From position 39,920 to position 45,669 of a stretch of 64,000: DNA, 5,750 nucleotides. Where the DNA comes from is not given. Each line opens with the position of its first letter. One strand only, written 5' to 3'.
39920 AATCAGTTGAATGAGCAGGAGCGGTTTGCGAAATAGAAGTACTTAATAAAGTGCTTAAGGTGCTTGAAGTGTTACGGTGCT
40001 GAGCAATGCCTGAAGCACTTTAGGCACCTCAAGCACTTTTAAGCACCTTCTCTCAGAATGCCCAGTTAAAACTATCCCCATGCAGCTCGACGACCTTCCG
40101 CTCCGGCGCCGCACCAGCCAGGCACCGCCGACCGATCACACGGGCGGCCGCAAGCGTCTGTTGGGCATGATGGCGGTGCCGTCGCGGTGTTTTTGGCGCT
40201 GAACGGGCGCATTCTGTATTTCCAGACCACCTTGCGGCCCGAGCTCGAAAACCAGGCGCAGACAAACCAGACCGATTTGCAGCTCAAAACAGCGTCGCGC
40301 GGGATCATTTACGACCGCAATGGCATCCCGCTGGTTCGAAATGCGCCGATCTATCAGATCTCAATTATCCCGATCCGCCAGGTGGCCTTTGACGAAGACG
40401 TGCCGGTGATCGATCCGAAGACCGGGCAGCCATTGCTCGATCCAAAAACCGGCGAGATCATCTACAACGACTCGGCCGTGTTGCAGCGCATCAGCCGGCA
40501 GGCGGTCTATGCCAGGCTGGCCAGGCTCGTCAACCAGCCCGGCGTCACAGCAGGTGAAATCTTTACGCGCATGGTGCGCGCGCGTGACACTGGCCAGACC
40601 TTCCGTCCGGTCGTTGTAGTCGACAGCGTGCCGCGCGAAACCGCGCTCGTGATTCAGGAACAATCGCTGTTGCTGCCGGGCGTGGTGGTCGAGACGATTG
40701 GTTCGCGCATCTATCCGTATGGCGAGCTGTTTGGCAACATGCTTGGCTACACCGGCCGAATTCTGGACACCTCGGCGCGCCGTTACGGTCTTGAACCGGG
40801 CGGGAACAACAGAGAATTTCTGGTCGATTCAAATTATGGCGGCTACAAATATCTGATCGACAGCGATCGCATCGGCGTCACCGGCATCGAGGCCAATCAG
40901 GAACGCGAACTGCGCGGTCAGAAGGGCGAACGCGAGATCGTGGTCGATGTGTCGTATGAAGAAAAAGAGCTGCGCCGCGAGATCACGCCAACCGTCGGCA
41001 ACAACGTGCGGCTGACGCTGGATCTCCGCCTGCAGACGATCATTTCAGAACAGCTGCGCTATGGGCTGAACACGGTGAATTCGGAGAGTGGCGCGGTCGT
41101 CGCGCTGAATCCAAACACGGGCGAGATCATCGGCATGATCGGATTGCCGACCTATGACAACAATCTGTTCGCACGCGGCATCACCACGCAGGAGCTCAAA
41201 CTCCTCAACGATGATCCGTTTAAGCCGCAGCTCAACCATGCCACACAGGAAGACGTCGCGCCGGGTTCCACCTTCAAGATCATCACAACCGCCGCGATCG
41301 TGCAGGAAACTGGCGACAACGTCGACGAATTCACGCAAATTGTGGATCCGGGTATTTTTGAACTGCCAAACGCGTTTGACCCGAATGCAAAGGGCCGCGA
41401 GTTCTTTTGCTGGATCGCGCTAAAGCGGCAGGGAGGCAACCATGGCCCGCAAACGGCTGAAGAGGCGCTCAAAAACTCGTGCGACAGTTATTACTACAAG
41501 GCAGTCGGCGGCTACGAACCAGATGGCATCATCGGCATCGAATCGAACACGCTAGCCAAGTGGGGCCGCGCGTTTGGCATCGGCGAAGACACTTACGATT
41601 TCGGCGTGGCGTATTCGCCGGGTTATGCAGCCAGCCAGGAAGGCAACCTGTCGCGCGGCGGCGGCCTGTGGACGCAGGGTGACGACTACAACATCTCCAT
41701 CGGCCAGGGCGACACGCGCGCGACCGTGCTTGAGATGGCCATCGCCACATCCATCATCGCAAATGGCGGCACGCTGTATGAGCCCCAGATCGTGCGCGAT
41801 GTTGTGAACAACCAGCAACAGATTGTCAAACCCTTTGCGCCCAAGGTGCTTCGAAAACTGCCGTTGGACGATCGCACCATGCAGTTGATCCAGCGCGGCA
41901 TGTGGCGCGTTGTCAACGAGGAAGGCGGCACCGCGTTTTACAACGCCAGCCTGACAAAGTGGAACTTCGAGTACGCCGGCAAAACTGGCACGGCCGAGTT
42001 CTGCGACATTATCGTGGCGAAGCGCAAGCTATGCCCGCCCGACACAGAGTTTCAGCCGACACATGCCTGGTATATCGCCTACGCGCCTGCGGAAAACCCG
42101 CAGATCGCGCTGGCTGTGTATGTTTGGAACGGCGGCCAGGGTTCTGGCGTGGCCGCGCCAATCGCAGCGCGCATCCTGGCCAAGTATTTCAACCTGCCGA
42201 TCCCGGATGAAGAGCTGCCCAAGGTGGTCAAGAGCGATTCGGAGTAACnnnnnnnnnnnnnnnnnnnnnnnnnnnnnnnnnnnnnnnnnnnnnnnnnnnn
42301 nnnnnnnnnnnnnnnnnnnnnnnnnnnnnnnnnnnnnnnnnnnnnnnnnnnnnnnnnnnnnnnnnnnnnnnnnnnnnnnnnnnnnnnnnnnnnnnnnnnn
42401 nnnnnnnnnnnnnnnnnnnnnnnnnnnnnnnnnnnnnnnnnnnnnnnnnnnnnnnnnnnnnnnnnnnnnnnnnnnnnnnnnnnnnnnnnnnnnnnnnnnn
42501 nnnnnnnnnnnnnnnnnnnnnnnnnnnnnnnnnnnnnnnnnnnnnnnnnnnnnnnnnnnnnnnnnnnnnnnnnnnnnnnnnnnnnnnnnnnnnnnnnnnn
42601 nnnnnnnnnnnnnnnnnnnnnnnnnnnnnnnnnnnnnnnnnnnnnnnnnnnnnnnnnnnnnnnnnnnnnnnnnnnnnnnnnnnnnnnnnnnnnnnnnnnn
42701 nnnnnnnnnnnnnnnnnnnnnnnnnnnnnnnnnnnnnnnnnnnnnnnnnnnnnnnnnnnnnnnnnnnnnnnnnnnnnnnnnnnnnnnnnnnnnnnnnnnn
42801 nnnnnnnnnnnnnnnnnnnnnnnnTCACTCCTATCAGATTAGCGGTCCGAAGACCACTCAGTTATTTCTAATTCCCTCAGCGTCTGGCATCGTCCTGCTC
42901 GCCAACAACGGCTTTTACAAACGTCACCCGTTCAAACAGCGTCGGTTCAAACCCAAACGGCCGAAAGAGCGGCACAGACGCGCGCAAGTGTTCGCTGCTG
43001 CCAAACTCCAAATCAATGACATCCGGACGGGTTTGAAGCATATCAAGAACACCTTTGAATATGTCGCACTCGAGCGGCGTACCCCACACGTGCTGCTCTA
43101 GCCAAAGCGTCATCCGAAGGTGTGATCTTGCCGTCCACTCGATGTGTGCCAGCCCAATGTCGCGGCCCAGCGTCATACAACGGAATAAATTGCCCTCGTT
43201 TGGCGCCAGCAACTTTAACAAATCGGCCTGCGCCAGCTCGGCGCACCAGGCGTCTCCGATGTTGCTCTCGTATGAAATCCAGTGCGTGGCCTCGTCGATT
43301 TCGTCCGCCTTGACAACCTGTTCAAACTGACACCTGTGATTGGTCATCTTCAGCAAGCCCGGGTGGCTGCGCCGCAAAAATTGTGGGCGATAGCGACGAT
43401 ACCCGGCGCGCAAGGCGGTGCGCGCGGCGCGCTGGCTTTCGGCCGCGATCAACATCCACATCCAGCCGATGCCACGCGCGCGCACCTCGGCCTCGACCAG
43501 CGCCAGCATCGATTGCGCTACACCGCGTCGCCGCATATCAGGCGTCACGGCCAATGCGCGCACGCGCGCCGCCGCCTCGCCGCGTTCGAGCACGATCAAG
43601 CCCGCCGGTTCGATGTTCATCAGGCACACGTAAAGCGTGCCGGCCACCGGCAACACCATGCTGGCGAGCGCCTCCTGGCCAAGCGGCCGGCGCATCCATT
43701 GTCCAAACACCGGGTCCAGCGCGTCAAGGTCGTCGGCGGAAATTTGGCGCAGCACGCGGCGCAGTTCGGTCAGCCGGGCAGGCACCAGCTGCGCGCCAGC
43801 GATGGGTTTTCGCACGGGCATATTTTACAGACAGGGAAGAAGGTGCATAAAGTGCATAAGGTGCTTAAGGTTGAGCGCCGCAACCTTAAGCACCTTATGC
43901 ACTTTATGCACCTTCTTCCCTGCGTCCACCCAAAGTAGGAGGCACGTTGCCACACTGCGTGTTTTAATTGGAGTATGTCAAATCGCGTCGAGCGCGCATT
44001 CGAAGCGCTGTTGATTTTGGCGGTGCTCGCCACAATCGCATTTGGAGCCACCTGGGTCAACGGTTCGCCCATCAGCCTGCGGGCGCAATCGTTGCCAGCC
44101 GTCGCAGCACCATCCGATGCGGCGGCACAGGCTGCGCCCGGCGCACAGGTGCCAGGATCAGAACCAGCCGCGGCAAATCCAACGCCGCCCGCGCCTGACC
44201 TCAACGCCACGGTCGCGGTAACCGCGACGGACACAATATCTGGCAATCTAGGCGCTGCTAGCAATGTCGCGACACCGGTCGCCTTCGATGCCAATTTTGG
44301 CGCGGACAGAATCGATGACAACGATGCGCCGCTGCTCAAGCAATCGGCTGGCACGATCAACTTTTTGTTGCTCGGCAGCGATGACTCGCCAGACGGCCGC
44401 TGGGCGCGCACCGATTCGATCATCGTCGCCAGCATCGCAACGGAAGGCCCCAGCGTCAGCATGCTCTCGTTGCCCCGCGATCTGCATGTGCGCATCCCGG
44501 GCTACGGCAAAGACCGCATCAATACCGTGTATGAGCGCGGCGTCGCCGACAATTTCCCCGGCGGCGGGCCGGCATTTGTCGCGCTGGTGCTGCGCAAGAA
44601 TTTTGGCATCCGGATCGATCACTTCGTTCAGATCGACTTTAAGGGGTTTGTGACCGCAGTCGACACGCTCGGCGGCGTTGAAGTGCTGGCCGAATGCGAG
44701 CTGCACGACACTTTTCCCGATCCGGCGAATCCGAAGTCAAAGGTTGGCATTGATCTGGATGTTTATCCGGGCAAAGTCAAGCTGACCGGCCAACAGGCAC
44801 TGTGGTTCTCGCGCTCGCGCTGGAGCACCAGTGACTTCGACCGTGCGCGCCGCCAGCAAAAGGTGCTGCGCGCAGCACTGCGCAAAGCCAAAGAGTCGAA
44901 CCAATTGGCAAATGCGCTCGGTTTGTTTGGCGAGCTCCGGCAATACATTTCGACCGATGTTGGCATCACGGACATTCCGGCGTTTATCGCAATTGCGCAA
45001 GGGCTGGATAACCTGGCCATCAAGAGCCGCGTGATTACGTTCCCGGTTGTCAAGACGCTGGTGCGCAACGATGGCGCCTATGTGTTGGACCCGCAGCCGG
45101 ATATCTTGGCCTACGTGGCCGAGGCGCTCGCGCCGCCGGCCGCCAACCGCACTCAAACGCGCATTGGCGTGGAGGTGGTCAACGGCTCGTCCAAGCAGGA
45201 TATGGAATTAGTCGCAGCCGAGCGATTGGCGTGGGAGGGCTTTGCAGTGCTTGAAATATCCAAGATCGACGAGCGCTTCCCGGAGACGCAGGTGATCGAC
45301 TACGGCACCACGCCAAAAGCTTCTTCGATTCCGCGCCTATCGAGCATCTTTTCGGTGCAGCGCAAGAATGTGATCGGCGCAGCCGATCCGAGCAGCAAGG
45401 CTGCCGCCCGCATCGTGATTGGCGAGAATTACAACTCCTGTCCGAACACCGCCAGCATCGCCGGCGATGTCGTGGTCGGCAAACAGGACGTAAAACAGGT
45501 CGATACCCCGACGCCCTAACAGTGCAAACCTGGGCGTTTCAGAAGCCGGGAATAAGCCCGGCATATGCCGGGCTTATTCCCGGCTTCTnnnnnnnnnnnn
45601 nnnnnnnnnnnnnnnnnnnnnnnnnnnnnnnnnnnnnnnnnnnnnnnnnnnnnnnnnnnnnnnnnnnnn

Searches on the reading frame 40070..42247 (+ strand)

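Call 50: search_protein_families(library=pfam, proteins=[window:40070-42247:+])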
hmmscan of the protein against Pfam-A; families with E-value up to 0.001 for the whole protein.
window:40070-42247:+ (725 aa): 2 families
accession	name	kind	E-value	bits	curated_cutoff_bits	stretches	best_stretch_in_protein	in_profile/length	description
PF00905.27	Transpeptidase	-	2e-43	149.1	22.1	1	341-703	1-298/299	Penicillin binding protein transpeptidase domain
PF03717.20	PBP_dimer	-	2.7e-28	100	24.4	1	74-294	3-171/180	Penicillin-binding Protein dimerisation domain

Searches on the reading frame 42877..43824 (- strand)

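Call 51: search_protein_families(library=pfam, proteins=[window:42877-43824:-])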
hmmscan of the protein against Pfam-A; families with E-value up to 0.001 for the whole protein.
window:42877-43824:- (315 aa): 3 families
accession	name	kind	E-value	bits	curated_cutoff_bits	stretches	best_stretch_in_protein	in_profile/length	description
PF13673.13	Acetyltransf_10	-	5.5e-06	26.8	23.6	1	51-149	20-114/128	Acetyltransferase (GNAT) domain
PF00583.31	Acetyltransf_1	-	8.7e-06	26.4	20.7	1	60-142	31-116/116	Acetyltransferase (GNAT) family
PF13508.13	Acetyltransf_7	-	9.8e-06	26.3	27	1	63-142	4-82/84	Acetyltransferase (GNAT) domain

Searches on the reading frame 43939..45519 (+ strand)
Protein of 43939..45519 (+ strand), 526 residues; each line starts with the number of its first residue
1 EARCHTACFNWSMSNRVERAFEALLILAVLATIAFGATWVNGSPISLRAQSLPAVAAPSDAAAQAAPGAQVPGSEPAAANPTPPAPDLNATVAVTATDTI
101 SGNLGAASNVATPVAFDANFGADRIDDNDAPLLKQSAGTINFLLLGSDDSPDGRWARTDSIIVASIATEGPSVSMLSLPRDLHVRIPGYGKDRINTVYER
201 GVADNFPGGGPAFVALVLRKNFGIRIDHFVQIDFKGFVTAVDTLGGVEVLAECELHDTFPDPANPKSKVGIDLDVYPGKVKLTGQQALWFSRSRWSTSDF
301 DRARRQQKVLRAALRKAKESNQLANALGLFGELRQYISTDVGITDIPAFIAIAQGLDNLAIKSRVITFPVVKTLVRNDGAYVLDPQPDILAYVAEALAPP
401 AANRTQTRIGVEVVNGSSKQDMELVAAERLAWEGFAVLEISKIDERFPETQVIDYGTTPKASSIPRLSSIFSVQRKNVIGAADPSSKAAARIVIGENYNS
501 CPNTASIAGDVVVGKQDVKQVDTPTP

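Call 51: search_protein_families(library=pfam, proteins=[window:43939-45519:+])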
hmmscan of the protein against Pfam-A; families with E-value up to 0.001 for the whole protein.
window:43939-45519:+ (526 aa): 2 families
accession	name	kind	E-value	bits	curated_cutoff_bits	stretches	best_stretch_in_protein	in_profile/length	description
PF03816.19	LytR_cpsA_psr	-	1.9e-34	119.4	24.6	1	157-318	1-149/150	LytR_cpsA_psr family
PF13399.11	LytR_C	-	9.9e-05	23.6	22.2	1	409-498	2-86/86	LytR cell envelope-related transcriptional attenuator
